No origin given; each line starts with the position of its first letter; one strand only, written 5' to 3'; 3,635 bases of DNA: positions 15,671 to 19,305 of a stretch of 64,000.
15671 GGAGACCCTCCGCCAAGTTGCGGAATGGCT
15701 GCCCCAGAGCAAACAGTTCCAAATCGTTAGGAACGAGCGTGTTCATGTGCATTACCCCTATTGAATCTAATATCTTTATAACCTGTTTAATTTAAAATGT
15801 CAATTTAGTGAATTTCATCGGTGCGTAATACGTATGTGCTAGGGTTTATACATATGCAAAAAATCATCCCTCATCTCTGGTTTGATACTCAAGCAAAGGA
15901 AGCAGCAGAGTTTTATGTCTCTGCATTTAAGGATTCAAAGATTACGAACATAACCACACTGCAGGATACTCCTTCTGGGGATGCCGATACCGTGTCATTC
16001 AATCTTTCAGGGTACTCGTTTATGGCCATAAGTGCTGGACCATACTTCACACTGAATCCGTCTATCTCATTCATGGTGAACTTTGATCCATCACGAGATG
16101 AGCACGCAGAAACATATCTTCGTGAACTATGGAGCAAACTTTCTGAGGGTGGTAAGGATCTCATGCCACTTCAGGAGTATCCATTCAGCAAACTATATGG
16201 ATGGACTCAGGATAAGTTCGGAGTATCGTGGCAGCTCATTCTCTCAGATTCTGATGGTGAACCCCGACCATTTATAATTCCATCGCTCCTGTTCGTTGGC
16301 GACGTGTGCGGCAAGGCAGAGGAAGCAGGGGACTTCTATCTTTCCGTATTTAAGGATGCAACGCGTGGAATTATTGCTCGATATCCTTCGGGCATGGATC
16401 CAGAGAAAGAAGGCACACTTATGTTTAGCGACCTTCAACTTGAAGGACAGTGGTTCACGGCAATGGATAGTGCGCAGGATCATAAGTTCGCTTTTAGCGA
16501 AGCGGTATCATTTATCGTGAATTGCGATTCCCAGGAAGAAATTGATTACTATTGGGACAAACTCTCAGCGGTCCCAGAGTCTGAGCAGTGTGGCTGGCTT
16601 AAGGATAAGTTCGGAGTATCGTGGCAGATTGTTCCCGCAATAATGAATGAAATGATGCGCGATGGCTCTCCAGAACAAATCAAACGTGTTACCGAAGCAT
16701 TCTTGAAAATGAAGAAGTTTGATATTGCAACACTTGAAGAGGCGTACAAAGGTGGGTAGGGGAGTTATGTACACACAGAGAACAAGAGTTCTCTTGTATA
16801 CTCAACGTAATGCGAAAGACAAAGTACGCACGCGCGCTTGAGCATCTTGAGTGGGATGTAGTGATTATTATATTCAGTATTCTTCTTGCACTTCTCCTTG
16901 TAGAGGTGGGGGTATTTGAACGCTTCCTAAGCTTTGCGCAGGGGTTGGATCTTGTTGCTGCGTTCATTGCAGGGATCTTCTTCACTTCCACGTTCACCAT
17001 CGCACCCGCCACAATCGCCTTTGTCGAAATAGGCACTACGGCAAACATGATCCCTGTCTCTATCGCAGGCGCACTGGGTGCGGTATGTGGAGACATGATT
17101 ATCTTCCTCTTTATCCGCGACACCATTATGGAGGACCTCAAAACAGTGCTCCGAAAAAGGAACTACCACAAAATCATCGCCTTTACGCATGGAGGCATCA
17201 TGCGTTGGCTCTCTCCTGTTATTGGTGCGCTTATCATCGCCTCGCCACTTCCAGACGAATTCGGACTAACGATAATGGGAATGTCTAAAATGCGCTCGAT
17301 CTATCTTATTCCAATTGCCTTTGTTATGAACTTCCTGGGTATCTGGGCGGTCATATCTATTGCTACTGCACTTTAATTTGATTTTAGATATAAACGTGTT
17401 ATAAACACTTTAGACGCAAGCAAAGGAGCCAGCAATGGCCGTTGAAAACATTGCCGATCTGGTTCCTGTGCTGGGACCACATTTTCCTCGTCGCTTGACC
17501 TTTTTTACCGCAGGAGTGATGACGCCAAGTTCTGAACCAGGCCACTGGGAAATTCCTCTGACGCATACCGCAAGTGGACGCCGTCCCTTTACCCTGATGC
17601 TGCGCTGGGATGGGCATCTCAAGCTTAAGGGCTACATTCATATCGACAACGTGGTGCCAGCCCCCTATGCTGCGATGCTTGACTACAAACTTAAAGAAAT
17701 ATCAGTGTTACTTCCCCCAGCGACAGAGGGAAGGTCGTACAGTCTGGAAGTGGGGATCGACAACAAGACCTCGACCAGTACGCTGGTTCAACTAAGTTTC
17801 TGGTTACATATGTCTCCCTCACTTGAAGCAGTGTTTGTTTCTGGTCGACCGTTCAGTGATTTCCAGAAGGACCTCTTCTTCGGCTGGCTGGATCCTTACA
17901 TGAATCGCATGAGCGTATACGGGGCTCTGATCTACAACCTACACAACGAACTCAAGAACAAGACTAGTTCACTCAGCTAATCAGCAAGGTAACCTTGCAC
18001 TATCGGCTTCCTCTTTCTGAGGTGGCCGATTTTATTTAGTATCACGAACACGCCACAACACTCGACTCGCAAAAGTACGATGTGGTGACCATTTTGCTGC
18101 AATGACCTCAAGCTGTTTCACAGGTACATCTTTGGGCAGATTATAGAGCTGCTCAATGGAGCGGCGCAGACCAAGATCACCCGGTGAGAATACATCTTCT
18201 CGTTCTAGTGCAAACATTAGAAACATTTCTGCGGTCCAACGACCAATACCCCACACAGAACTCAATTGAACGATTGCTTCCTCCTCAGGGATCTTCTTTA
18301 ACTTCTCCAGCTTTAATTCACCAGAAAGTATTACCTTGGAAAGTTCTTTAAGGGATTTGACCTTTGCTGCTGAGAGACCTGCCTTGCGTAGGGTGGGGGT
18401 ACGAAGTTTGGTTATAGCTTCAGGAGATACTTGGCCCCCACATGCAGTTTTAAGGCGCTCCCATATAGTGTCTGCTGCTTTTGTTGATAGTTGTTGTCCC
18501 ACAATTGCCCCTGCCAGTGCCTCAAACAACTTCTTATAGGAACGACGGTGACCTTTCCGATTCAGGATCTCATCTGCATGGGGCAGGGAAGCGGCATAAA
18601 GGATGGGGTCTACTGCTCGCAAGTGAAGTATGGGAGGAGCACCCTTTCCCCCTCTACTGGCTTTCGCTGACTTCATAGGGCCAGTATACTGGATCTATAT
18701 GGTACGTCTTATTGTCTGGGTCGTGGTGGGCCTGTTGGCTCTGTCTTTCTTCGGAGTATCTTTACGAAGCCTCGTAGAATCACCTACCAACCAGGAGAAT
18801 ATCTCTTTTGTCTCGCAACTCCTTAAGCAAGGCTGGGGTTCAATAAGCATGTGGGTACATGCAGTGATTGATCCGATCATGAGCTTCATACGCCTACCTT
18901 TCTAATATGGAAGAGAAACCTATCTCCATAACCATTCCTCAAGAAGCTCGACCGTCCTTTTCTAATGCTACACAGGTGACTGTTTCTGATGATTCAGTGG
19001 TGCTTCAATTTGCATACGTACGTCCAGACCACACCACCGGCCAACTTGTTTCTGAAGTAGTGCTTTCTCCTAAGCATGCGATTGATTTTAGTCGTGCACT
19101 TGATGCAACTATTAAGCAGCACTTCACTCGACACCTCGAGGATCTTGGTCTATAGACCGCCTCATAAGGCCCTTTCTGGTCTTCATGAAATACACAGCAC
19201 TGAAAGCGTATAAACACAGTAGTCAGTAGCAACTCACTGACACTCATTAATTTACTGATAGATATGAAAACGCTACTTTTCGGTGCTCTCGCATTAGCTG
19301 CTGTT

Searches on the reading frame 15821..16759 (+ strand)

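Call 44: search_protein_families(library=pfam, proteins=[window:15821-16759:+], max_evalue=0.001)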
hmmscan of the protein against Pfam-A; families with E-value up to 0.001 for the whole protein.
window:15821-16759:+ (312 aa): 1 family
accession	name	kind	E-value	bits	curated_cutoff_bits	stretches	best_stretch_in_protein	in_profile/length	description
PF06983.19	3-dmu-9_3-mt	-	3.6e-69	231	24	2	152-271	3-116/116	3-demethylubiquinone-9 3-methyltransferase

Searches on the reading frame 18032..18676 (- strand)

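Call 44: search_protein_families(library=pfam, proteins=[window:18032-18676:-], max_evalue=0.001)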
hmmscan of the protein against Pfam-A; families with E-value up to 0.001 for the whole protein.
window:18032-18676:- (214 aa): 1 family
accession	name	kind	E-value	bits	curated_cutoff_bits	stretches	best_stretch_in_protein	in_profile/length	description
PF00730.31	HhH-GPD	-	3.6e-16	59.9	26.2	1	56-196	2-105/108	HhH-GPD superfamily base excision DNA repair protein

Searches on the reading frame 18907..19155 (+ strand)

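Call 44: search_protein_families(library=pfam, proteins=[window:18907-19155:+], max_evalue=0.001)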
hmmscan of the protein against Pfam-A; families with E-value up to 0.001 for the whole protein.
window:18907-19155:+ (82 aa): 1 family
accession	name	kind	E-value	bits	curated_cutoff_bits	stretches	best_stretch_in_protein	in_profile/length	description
PF11950.13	DUF3467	-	2e-09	37.8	25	1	11-75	21-86/92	Protein of unknown function (DUF3467)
